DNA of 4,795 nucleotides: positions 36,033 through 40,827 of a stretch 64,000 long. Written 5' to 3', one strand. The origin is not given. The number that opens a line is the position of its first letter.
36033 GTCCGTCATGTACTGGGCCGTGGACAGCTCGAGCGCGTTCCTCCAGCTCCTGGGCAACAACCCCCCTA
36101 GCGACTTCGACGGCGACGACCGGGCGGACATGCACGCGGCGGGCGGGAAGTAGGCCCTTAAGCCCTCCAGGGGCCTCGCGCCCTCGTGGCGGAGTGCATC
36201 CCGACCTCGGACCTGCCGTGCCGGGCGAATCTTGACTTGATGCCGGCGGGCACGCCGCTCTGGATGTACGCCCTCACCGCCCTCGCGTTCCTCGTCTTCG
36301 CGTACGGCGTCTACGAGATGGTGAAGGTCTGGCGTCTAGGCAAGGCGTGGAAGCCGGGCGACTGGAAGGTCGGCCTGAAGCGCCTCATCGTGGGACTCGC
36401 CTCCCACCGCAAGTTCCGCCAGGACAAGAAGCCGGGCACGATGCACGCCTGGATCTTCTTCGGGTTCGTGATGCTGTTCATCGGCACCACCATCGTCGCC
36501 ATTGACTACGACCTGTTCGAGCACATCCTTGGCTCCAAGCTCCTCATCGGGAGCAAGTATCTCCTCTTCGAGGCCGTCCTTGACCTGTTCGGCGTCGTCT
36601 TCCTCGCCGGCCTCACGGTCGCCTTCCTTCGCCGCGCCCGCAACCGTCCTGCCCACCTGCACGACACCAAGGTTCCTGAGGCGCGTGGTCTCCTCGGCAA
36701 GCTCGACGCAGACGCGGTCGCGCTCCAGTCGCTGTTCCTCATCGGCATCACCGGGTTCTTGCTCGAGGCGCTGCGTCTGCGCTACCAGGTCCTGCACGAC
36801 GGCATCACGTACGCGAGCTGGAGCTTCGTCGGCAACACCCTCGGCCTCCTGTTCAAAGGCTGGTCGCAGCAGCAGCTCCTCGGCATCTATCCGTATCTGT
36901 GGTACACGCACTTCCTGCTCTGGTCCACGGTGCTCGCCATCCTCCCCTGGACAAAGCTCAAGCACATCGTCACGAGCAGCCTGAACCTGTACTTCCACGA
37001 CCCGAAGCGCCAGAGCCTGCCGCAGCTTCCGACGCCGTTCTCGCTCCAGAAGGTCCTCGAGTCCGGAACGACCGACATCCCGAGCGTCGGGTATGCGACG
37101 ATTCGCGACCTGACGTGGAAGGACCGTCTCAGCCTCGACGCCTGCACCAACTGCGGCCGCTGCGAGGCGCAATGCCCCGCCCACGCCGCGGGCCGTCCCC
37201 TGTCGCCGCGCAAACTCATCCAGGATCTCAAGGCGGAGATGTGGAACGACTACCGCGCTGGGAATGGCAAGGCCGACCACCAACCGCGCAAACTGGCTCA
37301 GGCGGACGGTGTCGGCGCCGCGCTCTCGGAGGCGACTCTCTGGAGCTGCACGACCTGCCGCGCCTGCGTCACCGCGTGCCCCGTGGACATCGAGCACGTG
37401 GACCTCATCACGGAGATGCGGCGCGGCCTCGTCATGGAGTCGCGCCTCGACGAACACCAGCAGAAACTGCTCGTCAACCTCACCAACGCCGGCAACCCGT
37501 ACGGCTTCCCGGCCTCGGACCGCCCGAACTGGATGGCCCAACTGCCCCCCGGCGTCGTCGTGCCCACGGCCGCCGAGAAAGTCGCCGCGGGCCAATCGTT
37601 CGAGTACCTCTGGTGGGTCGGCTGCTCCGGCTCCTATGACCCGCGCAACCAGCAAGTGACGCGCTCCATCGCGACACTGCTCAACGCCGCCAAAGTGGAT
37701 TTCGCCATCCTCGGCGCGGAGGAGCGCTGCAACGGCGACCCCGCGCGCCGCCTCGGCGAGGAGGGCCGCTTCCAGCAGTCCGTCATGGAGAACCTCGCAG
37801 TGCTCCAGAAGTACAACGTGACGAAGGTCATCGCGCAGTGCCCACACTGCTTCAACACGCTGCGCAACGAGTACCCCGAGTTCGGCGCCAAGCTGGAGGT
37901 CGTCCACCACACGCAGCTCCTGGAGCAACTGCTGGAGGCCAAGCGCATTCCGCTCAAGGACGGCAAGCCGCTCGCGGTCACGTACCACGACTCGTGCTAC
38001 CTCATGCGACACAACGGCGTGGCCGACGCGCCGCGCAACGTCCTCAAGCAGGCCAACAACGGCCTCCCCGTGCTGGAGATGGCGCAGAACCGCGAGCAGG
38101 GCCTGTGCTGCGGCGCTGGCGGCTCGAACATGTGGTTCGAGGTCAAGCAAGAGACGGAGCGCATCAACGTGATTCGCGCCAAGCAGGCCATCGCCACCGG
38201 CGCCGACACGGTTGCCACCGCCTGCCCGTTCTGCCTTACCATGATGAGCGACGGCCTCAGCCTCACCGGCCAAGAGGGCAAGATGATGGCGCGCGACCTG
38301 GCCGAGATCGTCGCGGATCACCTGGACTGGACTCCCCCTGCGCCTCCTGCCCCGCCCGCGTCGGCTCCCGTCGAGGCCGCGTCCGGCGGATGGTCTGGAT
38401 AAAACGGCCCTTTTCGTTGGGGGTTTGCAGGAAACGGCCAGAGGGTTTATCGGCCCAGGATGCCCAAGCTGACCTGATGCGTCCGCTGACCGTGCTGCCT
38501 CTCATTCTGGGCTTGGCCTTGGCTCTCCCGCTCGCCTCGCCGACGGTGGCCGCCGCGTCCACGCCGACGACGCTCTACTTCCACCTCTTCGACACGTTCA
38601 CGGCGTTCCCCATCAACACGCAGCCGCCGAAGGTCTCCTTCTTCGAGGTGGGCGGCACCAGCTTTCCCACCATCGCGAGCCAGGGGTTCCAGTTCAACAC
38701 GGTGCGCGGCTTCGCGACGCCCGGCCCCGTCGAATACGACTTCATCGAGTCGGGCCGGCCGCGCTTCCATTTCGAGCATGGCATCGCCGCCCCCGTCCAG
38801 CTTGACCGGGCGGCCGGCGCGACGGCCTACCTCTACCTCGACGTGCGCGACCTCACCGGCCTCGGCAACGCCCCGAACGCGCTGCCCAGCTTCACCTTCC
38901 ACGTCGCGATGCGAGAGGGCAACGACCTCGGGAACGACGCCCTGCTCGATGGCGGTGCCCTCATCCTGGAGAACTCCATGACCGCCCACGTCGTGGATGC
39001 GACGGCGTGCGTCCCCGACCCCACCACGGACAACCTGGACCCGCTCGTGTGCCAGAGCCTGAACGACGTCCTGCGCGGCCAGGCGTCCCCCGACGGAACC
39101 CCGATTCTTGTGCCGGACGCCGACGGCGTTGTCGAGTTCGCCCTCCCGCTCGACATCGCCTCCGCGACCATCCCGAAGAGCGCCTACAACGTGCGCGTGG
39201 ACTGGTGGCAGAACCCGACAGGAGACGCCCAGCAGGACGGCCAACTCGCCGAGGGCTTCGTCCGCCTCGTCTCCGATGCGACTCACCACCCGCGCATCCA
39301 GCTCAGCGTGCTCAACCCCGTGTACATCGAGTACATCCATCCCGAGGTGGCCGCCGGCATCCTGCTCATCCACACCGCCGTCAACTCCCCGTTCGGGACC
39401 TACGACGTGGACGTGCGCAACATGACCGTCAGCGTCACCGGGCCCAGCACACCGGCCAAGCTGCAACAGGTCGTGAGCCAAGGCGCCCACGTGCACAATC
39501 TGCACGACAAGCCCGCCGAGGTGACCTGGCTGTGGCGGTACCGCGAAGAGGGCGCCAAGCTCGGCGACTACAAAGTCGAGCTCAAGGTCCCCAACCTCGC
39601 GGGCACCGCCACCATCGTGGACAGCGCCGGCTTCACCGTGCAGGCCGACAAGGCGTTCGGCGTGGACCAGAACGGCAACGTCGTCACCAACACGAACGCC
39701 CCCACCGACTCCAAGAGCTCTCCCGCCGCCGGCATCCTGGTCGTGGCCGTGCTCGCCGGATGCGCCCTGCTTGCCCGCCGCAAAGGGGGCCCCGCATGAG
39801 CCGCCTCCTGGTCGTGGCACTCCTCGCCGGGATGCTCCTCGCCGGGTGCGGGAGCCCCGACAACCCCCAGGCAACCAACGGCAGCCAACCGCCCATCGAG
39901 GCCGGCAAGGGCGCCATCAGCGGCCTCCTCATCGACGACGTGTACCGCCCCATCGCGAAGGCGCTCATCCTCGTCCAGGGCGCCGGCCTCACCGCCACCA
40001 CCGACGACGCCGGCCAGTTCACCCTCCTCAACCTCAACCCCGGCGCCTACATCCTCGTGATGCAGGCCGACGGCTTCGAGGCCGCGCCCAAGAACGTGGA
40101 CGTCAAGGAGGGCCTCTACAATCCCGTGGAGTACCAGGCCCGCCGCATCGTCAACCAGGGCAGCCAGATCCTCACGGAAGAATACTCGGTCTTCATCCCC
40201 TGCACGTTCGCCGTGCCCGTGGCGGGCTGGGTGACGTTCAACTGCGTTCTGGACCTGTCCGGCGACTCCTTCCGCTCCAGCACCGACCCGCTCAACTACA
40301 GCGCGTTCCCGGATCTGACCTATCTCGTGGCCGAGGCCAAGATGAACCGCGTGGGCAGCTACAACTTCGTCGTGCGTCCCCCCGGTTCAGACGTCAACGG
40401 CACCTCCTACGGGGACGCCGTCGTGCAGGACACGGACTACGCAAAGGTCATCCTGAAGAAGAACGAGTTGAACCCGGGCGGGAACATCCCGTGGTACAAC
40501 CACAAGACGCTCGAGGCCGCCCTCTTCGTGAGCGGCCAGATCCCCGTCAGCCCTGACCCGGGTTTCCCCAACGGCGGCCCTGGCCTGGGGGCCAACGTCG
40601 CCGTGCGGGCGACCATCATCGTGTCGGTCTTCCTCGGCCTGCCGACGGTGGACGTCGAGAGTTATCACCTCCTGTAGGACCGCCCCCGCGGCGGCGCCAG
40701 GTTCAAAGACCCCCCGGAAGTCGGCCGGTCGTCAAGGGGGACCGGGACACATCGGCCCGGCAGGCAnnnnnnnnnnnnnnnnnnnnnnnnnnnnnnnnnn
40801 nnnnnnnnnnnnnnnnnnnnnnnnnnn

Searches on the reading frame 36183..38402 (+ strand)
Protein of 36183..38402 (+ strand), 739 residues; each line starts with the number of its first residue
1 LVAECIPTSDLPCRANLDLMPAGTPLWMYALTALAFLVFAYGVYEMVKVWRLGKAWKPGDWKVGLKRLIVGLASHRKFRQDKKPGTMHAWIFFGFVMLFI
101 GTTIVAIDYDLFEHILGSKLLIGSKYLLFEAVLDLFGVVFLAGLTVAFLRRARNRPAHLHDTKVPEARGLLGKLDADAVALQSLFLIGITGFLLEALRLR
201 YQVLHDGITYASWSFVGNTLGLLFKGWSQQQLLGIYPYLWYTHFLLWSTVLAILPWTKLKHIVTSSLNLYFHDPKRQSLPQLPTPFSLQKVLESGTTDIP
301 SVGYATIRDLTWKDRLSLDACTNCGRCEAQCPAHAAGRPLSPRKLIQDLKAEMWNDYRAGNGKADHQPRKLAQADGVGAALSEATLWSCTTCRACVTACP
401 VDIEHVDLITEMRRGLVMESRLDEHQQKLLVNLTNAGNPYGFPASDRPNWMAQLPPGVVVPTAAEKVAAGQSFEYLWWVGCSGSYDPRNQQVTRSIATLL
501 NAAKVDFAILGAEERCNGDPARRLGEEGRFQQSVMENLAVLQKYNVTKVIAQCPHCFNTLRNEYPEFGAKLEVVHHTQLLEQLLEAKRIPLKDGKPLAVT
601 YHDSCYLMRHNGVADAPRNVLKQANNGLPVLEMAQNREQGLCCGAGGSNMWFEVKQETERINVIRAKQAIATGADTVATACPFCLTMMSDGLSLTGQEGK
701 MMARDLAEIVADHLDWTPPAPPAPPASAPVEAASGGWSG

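Call 54: search_protein_families(library=pfam, proteins=[window:36183-38402:+], max_evalue=0.0001)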
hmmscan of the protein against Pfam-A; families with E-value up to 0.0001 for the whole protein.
window:36183-38402:+ (739 aa): 9 families
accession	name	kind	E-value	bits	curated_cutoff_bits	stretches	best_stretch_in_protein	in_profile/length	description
PF02754.22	CCG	-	8.3e-31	106.4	20.6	2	599-688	1-84/85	Cysteine-rich domain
PF13187.11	Fer4_9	-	2.1e-10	40.9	27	1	320-402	1-50/52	4Fe-4S dicluster domain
PF13183.11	Fer4_8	-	2e-09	38.3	27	1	318-403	2-68/68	4Fe-4S dicluster domain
PF13237.11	Fer4_10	-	2.3e-09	37.5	25.5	1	315-400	3-53/53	4Fe-4S dicluster domain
PF13484.11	Fer4_16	-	4e-07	31.2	30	0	321-347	2-31/66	4Fe-4S double cluster binding domain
PF13534.11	Fer4_17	-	2.2e-06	28.5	22.2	1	320-403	1-60/61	4Fe-4S dicluster domain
PF12797.12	Fer4_2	-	2e-05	24.7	24.5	0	312-333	1-22/22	4Fe-4S binding domain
PF00037.32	Fer4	-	2.5e-05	24.4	21.1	0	318-335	5-22/24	4Fe-4S binding domain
PF12838.12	Fer4_7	-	7.7e-05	23.5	27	0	321-403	2-52/52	4Fe-4S dicluster domain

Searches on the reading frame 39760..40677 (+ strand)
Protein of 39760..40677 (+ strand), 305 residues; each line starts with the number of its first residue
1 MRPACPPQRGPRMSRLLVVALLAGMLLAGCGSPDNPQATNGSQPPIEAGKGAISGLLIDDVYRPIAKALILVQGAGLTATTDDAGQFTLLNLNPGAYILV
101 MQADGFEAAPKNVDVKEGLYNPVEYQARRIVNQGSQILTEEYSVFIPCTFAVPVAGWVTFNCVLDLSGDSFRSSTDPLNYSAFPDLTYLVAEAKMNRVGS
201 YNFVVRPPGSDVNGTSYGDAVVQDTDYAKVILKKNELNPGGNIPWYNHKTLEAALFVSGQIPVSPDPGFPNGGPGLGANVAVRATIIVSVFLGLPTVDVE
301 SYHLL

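Call 51: find_encoding_contigs(protein=window:39760-40677:+, flank=10000, max_places=1)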
Protein window:39760-40677:+ (305 aa): no gene with exactly this product is on record in the collection.

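Call 54: search_protein_families(library=pfam, proteins=[window:39796-40677:+], max_evalue=0.0001)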
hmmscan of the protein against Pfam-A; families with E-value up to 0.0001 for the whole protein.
window:39796-40677:+ (293 aa): 2 families
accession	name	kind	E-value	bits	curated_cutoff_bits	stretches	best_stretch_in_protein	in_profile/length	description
PF13620.12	CarboxypepD_reg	-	1.1e-10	42.1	32.3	1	41-106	2-72/82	Carboxypeptidase regulatory-like domain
PF13715.12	CarbopepD_reg_2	-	4.8e-09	36.6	32.2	1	41-112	1-73/88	CarboxypepD_reg-like domain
